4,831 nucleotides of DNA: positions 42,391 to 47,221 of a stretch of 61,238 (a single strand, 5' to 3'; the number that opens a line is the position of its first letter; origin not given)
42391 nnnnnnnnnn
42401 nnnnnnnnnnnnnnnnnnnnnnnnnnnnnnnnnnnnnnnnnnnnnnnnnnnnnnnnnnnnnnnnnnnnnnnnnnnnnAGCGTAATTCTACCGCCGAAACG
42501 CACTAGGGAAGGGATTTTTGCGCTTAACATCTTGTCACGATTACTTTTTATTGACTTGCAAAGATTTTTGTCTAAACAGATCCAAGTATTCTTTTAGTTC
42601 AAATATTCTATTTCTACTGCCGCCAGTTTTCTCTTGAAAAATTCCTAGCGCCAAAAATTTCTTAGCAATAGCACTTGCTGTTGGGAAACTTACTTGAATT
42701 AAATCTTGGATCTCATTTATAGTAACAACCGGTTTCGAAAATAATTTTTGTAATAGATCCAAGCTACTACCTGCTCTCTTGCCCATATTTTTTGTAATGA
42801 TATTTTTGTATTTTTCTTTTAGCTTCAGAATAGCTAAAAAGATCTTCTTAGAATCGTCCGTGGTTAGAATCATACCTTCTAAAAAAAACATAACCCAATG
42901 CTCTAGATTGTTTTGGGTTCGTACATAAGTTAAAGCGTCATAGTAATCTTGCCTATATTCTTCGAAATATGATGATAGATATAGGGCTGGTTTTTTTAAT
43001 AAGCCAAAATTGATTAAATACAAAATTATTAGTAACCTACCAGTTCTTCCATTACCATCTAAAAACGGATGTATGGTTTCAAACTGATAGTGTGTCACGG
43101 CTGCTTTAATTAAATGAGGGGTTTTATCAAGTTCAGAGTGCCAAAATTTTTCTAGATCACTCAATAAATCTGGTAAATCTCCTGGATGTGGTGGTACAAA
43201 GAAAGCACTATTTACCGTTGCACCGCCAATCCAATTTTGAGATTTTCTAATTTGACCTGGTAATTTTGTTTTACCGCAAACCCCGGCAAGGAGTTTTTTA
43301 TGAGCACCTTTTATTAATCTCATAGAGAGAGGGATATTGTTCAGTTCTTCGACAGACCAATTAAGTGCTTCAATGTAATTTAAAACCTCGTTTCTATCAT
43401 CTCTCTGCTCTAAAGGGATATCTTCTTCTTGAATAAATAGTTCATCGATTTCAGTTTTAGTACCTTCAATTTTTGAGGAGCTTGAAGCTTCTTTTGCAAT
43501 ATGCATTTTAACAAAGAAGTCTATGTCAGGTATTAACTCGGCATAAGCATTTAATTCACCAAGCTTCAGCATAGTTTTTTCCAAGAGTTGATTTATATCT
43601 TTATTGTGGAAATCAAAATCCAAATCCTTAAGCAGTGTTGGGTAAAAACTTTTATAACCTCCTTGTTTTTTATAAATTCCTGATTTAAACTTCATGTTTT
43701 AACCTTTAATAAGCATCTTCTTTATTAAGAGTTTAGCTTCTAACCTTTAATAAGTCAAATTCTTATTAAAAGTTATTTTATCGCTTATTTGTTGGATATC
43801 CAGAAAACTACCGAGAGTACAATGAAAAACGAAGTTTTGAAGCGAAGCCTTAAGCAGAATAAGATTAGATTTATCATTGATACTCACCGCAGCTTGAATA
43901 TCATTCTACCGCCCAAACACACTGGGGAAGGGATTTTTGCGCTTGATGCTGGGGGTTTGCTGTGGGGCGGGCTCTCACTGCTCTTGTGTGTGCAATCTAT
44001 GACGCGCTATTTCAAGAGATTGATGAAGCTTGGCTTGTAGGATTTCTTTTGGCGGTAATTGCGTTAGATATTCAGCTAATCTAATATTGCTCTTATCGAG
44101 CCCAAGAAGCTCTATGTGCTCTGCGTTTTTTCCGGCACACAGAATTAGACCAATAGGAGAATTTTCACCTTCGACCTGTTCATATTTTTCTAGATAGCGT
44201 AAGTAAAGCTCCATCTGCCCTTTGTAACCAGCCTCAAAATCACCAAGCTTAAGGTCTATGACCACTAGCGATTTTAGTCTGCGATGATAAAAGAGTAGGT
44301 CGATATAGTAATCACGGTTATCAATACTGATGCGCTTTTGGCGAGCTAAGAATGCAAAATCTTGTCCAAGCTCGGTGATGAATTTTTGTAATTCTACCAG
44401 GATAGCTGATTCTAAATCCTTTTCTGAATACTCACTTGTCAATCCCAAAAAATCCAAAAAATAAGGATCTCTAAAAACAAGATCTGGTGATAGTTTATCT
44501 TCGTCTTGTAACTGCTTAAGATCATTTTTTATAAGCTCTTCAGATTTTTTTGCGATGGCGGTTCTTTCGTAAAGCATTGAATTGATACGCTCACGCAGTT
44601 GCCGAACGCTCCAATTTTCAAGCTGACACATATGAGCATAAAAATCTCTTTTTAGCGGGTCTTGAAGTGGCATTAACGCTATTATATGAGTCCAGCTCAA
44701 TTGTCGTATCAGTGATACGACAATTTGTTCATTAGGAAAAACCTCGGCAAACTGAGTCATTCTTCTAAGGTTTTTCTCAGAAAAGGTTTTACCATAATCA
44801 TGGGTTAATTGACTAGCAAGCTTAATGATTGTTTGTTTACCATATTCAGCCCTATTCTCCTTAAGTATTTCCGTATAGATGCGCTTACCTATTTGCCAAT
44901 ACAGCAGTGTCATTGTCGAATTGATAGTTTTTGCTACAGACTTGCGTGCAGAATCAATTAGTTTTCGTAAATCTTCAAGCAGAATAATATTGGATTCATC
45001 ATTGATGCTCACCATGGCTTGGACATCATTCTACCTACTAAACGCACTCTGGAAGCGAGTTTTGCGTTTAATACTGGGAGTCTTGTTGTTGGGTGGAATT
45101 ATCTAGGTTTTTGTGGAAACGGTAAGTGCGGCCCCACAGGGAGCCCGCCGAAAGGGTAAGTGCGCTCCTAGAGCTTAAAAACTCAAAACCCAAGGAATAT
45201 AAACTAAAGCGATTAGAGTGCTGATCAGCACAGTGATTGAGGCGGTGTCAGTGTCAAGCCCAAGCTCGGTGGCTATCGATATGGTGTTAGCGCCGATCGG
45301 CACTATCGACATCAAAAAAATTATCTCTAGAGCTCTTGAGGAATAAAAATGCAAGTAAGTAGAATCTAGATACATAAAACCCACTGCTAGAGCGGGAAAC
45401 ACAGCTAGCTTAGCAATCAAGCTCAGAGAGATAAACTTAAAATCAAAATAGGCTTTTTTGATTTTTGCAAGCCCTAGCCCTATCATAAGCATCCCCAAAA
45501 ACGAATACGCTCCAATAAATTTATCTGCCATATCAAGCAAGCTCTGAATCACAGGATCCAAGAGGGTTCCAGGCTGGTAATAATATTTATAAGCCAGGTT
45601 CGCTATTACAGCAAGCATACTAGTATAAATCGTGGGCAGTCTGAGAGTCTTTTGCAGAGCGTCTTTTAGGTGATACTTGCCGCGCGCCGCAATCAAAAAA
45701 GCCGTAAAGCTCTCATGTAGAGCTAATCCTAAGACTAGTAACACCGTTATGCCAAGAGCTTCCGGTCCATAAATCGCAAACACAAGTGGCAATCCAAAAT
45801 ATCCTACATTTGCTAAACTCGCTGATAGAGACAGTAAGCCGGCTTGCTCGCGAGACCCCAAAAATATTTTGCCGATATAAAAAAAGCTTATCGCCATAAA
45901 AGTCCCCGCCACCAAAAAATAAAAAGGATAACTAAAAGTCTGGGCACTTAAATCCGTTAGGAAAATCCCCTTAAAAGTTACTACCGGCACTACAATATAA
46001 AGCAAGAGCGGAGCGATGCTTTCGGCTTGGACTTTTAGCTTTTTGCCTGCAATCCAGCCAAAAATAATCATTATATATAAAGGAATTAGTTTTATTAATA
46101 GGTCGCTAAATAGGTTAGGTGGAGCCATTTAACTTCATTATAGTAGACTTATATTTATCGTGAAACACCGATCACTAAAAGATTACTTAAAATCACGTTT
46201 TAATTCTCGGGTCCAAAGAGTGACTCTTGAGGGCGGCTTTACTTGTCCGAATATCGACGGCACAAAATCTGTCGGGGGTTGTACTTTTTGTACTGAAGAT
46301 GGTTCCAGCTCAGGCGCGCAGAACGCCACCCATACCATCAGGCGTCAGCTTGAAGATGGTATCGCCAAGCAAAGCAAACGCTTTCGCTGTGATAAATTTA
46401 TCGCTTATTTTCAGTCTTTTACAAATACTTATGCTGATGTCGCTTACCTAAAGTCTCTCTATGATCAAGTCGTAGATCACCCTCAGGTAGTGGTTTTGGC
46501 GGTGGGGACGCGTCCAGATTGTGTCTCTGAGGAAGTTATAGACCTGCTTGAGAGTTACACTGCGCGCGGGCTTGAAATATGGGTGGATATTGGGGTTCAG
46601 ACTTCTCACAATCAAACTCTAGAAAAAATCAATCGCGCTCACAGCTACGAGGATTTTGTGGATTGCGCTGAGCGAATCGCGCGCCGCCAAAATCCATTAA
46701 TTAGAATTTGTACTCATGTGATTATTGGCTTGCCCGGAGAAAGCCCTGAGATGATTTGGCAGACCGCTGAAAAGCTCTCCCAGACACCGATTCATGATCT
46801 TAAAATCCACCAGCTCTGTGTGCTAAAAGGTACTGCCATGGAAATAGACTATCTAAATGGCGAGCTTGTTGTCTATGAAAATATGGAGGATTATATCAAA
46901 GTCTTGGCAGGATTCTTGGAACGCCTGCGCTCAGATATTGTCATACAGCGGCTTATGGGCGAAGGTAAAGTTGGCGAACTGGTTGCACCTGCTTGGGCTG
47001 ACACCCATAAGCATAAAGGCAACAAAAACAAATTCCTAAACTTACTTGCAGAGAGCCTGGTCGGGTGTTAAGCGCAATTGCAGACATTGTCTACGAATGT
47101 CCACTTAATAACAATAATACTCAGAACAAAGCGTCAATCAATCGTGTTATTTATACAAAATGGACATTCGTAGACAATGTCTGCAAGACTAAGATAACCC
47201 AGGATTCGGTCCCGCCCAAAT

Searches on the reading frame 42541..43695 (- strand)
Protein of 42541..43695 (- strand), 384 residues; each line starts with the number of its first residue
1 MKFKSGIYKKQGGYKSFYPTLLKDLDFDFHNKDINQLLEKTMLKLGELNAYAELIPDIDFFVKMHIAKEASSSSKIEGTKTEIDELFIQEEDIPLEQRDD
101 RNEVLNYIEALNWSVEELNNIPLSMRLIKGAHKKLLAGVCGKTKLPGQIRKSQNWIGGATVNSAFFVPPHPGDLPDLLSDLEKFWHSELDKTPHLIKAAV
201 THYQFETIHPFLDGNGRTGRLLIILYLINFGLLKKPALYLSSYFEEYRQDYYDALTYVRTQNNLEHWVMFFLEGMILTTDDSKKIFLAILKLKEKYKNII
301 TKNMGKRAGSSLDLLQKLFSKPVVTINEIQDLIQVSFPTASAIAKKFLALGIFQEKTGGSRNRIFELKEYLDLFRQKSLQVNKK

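Call 26: search_protein_families(library=pfam, proteins=[window:42541-43695:-], max_evalue=0.001)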
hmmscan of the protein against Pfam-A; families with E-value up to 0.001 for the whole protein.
window:42541-43695:- (384 aa): 2 families
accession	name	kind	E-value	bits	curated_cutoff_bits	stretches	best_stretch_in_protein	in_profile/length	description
PF13784.11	Fic_N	-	5.6e-21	74.8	26.7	1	37-115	3-81/82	Fic/DOC family N-terminal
PF02661.23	Fic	-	9.5e-20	71.7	24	1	123-227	2-93/93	Fic/DOC family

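Call 53: search_protein_families(library=padloc, proteins=[window:42541-43695:-], max_evalue=0.001)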
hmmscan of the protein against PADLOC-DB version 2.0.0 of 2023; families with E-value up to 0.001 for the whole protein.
window:42541-43695:- (384 aa): 7 families
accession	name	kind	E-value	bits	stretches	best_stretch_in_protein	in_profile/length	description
PDLC03963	SoFic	-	7.2e-113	375.6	1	13-376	5-360/361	-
PDLC04837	PDC-S04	-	1e-18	65.5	1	73-268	33-217/234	-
PDLC04840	PDC-S04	-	1.2e-18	65.6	1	68-228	14-175/227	-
PDLC04966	PDC-S24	-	1.3e-18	65.1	1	145-256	251-366/497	-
PDLC04836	PDC-S04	-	5e-17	59.9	1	72-232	32-192/244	-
PDLC04839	PDC-S04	-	3.1e-11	41.3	1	115-262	50-190/205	-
PDLC04838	PDC-S04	-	5.3e-05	21.1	1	181-231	115-166/209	-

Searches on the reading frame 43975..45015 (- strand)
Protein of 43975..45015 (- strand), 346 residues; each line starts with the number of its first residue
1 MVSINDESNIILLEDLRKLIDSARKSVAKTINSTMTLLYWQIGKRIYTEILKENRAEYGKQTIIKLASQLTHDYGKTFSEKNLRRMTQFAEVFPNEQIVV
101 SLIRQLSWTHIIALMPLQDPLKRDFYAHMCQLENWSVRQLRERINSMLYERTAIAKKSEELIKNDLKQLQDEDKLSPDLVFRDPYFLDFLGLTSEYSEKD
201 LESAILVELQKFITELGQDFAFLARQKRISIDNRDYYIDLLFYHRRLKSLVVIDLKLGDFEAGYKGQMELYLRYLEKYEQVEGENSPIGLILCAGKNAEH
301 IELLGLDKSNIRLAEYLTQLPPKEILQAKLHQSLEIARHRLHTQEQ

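Call 26: search_protein_families(library=pfam, proteins=[window:43975-45015:-], max_evalue=0.001)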
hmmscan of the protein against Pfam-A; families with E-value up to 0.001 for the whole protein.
window:43975-45015:- (346 aa): 2 families
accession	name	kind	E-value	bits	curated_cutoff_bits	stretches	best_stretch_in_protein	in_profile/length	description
PF17761.7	DUF1016_N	-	1.1e-48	165.3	32.8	1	16-151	2-137/137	DUF1016 N-terminal domain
PF06250.17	YhcG_C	-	2.6e-48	164.3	32.5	1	180-330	3-156/157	YhcG PDDEXK nuclease domain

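Call 53: search_protein_families(library=padloc, proteins=[window:43975-45015:-], max_evalue=0.001)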
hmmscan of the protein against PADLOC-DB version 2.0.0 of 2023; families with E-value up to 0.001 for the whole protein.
window:43975-45015:- (346 aa): 33 families (the best 25 are shown)
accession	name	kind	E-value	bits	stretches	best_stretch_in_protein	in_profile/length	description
PDLC04807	PDC-S02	-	2.8e-131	435.9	1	8-343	12-348/351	-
PDLC04822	PDC-S02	-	2.1e-113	376.8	1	8-302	9-293/294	-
PDLC04817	PDC-S02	-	2.5e-104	346.8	2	11-210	10-209/286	-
PDLC04831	PDC-S02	-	1.2e-89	299.2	1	9-336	11-333/346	-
PDLC04795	PDC-S02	-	1.9e-89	298.4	1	7-339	22-349/357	-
PDLC04810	PDC-S02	-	3.9e-83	277.6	1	6-338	8-348/355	-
PDLC04803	PDC-S02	-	3.5e-81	270.8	1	73-339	5-263/269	-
PDLC04825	PDC-S02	-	1.3e-79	264.6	1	11-187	16-192/193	-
PDLC04820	PDC-S02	-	6.2e-66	220.7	1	10-332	27-318/332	-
PDLC04827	PDC-S02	-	3e-60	201.7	1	11-233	12-231/234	-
PDLC04813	PDC-S02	-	6.4e-47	157.7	1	180-339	7-167/175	-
PDLC04821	PDC-S02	-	1.7e-44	149.2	1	6-128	7-129/133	-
PDLC01464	PD_DExK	-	6.1e-44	147.4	1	108-254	1-126/126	"CAS-I,CAS-II,CAS-III,CAS-IV,CAS-V,CAS-VI; associated"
PDLC04826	PDC-S02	-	4.9e-43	145.3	1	12-221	14-217/222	-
PDLC04812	PDC-S02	-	4.1e-40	135.1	1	8-151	7-148/151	-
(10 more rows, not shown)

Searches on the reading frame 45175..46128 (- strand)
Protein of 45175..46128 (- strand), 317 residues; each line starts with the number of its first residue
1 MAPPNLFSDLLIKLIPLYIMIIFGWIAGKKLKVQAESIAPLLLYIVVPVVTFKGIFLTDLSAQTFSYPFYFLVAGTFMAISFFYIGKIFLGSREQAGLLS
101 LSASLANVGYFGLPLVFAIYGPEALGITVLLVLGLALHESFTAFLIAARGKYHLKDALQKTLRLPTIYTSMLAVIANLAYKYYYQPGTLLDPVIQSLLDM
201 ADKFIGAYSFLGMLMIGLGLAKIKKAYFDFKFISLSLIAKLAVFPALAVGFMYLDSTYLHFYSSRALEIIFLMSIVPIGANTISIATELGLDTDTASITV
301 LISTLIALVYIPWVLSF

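Call 26: search_protein_families(library=pfam, proteins=[window:45175-46128:-], max_evalue=0.001)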
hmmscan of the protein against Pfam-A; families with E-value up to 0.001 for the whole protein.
window:45175-46128:- (317 aa): 2 families
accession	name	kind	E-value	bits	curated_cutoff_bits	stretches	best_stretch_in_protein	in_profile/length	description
PF03547.23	Mem_trans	-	5.3e-14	52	25.7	1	11-312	3-340/343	Membrane transport protein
PF01758.21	SBF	-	1.9e-05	24.9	24.3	1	214-315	11-111/191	Sodium Bile acid symporter family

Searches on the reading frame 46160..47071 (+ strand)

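Call 26: search_protein_families(library=pfam, proteins=[window:46160-47071:+], max_evalue=0.001)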
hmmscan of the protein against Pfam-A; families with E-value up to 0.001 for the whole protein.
window:46160-47071:+ (303 aa): 2 families
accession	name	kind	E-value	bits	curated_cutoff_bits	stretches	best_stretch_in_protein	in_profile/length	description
PF16199.10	Radical_SAM_C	-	1.6e-18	67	31.9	1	214-281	4-71/85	Radical_SAM C-terminal domain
PF04055.27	Radical_SAM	-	1.6e-15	58.1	29.5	1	40-206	10-166/166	Radical SAM superfamily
